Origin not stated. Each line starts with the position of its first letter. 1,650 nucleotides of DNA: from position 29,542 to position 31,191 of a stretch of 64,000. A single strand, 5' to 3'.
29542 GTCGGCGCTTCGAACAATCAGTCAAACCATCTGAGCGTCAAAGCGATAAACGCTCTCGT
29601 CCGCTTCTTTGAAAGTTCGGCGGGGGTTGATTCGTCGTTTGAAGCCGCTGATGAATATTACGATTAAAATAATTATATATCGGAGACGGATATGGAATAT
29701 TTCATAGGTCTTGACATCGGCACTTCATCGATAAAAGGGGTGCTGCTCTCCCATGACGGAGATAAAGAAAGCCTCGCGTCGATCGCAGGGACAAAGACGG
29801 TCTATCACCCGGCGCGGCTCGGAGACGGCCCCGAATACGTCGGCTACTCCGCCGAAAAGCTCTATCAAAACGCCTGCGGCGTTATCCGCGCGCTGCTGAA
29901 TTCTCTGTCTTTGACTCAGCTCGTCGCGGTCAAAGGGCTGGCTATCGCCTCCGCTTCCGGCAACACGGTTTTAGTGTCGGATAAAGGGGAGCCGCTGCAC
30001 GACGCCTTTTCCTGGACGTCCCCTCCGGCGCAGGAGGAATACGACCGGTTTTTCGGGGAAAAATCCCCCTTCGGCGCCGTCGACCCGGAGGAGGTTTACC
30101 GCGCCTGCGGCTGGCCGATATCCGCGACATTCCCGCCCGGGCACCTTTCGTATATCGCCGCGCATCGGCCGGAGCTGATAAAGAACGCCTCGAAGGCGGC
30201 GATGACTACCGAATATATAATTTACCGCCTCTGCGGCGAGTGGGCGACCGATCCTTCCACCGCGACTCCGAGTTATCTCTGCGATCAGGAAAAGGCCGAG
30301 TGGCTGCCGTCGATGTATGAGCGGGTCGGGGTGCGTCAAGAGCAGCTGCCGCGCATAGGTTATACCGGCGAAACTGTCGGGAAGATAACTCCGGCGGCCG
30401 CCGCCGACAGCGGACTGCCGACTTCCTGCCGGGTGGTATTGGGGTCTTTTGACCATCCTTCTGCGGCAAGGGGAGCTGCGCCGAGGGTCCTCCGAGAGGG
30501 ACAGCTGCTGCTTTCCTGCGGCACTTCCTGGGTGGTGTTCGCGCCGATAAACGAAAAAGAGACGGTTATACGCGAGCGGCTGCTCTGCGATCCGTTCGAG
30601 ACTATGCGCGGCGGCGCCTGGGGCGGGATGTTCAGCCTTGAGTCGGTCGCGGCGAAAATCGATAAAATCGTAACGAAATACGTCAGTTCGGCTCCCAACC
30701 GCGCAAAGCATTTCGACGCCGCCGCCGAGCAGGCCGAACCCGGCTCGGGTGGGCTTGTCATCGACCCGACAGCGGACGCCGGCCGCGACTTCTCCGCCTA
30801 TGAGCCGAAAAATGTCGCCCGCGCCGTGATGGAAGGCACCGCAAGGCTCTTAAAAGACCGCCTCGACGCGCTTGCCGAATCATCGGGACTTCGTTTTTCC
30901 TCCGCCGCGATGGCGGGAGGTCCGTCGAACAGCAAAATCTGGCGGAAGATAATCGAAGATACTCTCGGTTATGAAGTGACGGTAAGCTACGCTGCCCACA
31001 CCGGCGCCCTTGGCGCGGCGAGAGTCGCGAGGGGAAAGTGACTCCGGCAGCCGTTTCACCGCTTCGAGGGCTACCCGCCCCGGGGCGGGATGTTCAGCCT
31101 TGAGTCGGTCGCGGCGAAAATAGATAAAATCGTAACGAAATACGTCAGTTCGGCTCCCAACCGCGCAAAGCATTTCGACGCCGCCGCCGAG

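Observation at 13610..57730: Recurrent tandem duplication of gene termini, with almost only synonymous differences between copies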

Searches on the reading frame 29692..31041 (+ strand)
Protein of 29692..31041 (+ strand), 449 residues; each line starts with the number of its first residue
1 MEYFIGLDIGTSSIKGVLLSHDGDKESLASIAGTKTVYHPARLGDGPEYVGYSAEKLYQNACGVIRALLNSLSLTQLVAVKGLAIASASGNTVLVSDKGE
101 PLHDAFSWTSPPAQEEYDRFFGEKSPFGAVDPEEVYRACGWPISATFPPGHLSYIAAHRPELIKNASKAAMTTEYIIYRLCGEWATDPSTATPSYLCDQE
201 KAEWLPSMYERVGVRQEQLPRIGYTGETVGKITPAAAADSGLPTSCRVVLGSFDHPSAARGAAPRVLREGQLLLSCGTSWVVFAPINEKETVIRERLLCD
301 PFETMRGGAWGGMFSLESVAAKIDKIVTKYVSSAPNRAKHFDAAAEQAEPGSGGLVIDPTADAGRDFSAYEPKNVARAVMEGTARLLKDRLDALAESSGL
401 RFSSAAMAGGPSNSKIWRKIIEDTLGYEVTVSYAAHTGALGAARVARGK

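Call 13: find_encoding_contigs(protein=window:29692-31041:+, flank=10000, max_places=10)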
Protein window:29692-31041:+ (449 aa): 7 contigs read that carry it; 5 places shown.
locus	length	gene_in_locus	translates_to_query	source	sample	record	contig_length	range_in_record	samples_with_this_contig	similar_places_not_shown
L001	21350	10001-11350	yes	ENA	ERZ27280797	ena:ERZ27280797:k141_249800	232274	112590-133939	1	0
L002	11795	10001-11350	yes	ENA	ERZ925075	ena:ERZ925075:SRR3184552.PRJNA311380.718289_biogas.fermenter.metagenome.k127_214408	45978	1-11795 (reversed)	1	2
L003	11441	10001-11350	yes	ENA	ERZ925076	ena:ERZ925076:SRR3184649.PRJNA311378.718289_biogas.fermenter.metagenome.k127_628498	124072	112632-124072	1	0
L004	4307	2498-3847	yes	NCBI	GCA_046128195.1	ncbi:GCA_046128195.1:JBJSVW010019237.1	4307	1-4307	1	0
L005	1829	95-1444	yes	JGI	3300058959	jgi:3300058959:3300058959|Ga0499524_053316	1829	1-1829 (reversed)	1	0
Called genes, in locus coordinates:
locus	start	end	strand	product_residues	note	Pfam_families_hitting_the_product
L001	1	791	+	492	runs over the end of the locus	-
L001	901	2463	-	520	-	PF01564:Spermine_synth, PF13649:Methyltransf_25 (weak)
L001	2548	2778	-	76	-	-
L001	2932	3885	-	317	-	PF07934:OGG_N, PF00730:HhH-GPD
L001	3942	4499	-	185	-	PF13302:Acetyltransf_3, PF13420:Acetyltransf_4 (weak), PF13673:Acetyltransf_10, PF00583:Acetyltransf_1, PF13508:Acetyltransf_7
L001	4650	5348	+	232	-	-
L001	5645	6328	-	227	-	PF19538:DUF6062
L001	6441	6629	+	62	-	-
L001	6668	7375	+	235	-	PF00121:TIM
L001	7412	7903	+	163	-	PF01894:YjbQ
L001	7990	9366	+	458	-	PF24856:AraA_central, PF11762:Arabinose_Iso_C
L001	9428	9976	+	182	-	-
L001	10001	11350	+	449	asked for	PF00370:FGGY_N, PF01869:BcrAD_BadFG (faint), PF02782:FGGY_C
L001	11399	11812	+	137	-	PF02782:FGGY_C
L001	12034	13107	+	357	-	PF05343:Peptidase_M42, PF01546:Peptidase_M20 (faint)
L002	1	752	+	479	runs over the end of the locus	-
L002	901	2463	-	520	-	PF01564:Spermine_synth, PF13649:Methyltransf_25 (weak)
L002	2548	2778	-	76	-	-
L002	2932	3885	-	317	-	PF07934:OGG_N, PF00730:HhH-GPD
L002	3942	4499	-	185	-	PF13302:Acetyltransf_3, PF13420:Acetyltransf_4 (weak), PF13673:Acetyltransf_10, PF00583:Acetyltransf_1, PF13508:Acetyltransf_7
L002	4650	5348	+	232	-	-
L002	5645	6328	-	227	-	PF19538:DUF6062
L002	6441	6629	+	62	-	-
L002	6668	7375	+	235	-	PF00121:TIM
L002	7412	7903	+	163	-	PF01894:YjbQ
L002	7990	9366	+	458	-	PF24856:AraA_central, PF11762:Arabinose_Iso_C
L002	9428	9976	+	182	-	-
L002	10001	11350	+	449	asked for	PF00370:FGGY_N, PF01869:BcrAD_BadFG (faint), PF02782:FGGY_C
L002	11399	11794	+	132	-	?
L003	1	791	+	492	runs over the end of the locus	-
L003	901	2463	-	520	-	PF01564:Spermine_synth, PF13649:Methyltransf_25 (weak)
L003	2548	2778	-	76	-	-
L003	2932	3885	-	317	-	PF07934:OGG_N, PF00730:HhH-GPD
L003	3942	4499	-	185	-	PF13302:Acetyltransf_3, PF13420:Acetyltransf_4 (weak), PF13673:Acetyltransf_10, PF00583:Acetyltransf_1, PF13508:Acetyltransf_7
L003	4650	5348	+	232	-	-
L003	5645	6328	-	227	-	PF19538:DUF6062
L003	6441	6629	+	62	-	-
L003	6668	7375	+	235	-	PF00121:TIM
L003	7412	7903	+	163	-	PF01894:YjbQ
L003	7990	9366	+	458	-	PF24856:AraA_central, PF11762:Arabinose_Iso_C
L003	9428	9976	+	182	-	-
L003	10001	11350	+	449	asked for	PF00370:FGGY_N, PF01869:BcrAD_BadFG (faint), PF02782:FGGY_C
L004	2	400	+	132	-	?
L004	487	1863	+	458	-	PF24856:AraA_central, PF11762:Arabinose_Iso_C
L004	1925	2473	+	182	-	-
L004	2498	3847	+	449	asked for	PF00370:FGGY_N, PF01869:BcrAD_BadFG (faint), PF02782:FGGY_C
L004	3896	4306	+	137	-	PF02782:FGGY_C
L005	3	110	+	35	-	?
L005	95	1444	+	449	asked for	PF00370:FGGY_N, PF01869:BcrAD_BadFG (faint), PF02782:FGGY_C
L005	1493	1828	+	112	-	?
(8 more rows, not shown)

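Call 21: find_related_loci(query=window:29692-31041:+, collection=genome_contigs, flank=10000)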
Query window:29692-31041:+ (449 aa) in genome_contigs; peptide patterns used: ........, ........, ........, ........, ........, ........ (x = any residue, [..] = any of these).
108 stretches matched a pattern; 14 encode a relative of the query (tblastn E <= 1e-3); 14 distinct loci.
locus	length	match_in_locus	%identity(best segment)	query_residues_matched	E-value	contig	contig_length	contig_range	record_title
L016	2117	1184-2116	96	1-311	0e+0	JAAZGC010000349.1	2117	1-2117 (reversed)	MAG: Clostridiales bacterium isolate AS10tlH2TH_327 316851_AS10, whole genome shotgun sequence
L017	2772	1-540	95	270-449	4e-113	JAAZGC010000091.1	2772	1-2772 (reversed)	MAG: Clostridiales bacterium isolate AS10tlH2TH_327 51444_AS10, whole genome shotgun sequence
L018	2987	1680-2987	33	1-440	2e-77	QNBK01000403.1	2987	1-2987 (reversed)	MAG: Spirochaetes bacterium isolate B116_G9 B116_Guay9_scaffold_82426, whole genome shotgun sequence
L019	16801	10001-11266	35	1-446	7e-75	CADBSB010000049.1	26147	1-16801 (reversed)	MAG: uncultured Ruminococcus sp. isolate RUG14256 genome assembly, contig: RUG14256_asm_49, whole genome shotgun sequenc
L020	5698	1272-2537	35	1-446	2e-74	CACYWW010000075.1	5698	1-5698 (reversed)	MAG: uncultured Ruminococcus sp. isolate RUG12346 genome assembly, contig: RUG12346_asm_75, whole genome shotgun sequenc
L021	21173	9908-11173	35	1-446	4e-72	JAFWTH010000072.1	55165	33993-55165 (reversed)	MAG: Clostridia bacterium isolate RGIG6051 Sheep_Omasum-5__c362145, whole genome shotgun sequence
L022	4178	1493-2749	35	1-443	3e-71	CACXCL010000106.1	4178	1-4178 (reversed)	MAG: uncultured Ruminococcus sp. isolate RUG11130 genome assembly, contig: RUG11130_asm_106, whole genome shotgun sequen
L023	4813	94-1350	34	1-443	2e-70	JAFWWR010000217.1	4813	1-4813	MAG: Clostridia bacterium isolate RGIG6139 Sheep_Omasum.Co__c1949682, whole genome shotgun sequence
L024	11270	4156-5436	34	1-436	3e-65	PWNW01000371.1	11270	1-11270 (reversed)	MAG: Spirochaetaceae bacterium isolate CSSed10_345R1 CS-Sed10-C14595, whole genome shotgun sequence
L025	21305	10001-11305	32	1-433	3e-59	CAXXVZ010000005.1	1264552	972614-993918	MAG: Treponemataceae bacterium isolate 08f406a1-65ce-4a28-8a1b-b7e70c6c0ca5 genome assembly, contig: contig_5, whole gen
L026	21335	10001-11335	22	1-443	8e-23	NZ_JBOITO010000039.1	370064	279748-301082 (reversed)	MAG: Clostridium sp. isolate Enrichment1 NODE_6_length_370064_cov_249.867807, whole genome shotgun sequence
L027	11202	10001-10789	24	1-279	4e-17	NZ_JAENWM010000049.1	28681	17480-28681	MAG: Clostridium sp. isolate 5_8_m_bin12 k141_66711_length_28681_cov_199.0000, whole genome shotgun sequence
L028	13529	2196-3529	21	1-443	1e-16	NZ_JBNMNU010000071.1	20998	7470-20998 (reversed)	MAG: Clostridium sp. isolate 3300053697_61 Ga0535652_0003059, whole genome shotgun sequence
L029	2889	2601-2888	35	1-108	1e-8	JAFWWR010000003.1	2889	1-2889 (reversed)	MAG: Clostridia bacterium isolate RGIG6139 Sheep_Omasum.Co__c49231, whole genome shotgun sequence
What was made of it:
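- Tried and rejected: Genome scan with the kinase (call 21).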

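Call 35: find_homologous_proteins(query=window:29692-31041:+, max_evalue=1e-20)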
Query window:29692-31041:+ (449 aa): 682 proteins with E <= 1e-20 among 8000 candidates; the best 120 are listed.
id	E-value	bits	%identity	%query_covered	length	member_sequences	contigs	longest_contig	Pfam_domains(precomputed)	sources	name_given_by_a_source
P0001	7.1e-291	983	97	100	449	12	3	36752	PF01869.27,PF00370.28,PF02782.23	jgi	jgi:sugar (pentulose or hexulose) kinase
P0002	1.9e-155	536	59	99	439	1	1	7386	PF00370.28,PF02782.23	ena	-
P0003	2.2e-153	530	58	98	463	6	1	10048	PF00370.28,PF02782.23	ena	-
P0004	2.9e-150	519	57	98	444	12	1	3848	PF00370.28,PF02782.23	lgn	-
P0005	2.7e-118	414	49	99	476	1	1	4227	PF00370.28,PF02782.23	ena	-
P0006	9.5e-115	402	47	99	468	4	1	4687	PF00370.28,PF02782.23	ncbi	-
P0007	9.5e-113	396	44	100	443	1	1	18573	PF00370.28,PF02782.23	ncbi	-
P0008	1.2e-112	395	44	99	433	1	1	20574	PF00370.28,PF02782.23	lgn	-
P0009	9.8e-111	389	44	98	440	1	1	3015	PF01869.27,PF00370.28,PF02782.23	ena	-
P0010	3.6e-110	387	44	100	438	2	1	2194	PF00370.28,PF02782.23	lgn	-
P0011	9.6e-110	386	44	99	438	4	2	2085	PF00370.28,PF02782.23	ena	-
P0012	2.7e-109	384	42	99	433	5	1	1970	PF00370.28,PF02782.23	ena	-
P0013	5.2e-108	380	46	95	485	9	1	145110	PF00370.28,PF02782.23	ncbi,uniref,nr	ncbi:xylulokinase [Paenibacillus chitinolyticus]|uniref:xylulokinase n=1 Tax=Paenibacillus chitinoly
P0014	5.2e-108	380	45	99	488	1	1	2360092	PF00370.28,PF02782.23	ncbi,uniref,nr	ncbi:xylulokinase [Paenibacillus nasutitermitis]|uniref:Xylulokinase n=1 Tax=Paenibacillus nasutiter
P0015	4.0e-107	377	42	99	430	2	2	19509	PF00370.28,PF02782.23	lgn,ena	-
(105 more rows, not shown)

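Call 37: find_encoding_contigs(protein=P0001, flank=10000, max_places=10)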
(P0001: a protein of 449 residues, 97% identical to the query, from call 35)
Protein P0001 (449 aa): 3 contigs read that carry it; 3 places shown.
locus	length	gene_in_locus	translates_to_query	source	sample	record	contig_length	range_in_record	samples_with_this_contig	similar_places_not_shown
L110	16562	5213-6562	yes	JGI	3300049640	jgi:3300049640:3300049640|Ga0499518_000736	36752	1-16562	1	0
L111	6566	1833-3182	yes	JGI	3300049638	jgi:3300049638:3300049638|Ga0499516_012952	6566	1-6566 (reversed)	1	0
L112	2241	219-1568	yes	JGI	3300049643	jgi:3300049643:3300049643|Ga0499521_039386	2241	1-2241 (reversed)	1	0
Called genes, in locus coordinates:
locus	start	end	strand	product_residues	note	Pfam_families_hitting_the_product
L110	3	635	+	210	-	?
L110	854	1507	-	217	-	PF19538:DUF6062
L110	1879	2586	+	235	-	PF00121:TIM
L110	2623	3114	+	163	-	PF01894:YjbQ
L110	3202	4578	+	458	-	PF24856:AraA_central, PF11762:Arabinose_Iso_C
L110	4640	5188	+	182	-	-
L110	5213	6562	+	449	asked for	PF00370:FGGY_N, PF01869:BcrAD_BadFG (faint), PF02782:FGGY_C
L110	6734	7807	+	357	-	PF05343:Peptidase_M42, PF01546:Peptidase_M20 (faint)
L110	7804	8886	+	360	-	PF05343:Peptidase_M42, PF04389:Peptidase_M28 (weak)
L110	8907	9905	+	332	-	PF05343:Peptidase_M42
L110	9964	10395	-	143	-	PF03852:Vsr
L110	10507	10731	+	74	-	PF13560:HTH_31 (weak), PF12844:HTH_19, PF01381:HTH_3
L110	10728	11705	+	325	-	PF00145:DNA_methylase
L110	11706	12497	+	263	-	-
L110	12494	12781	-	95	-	-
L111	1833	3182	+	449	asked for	PF00370:FGGY_N, PF01869:BcrAD_BadFG (faint), PF02782:FGGY_C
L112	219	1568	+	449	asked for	PF00370:FGGY_N, PF01869:BcrAD_BadFG (faint), PF02782:FGGY_C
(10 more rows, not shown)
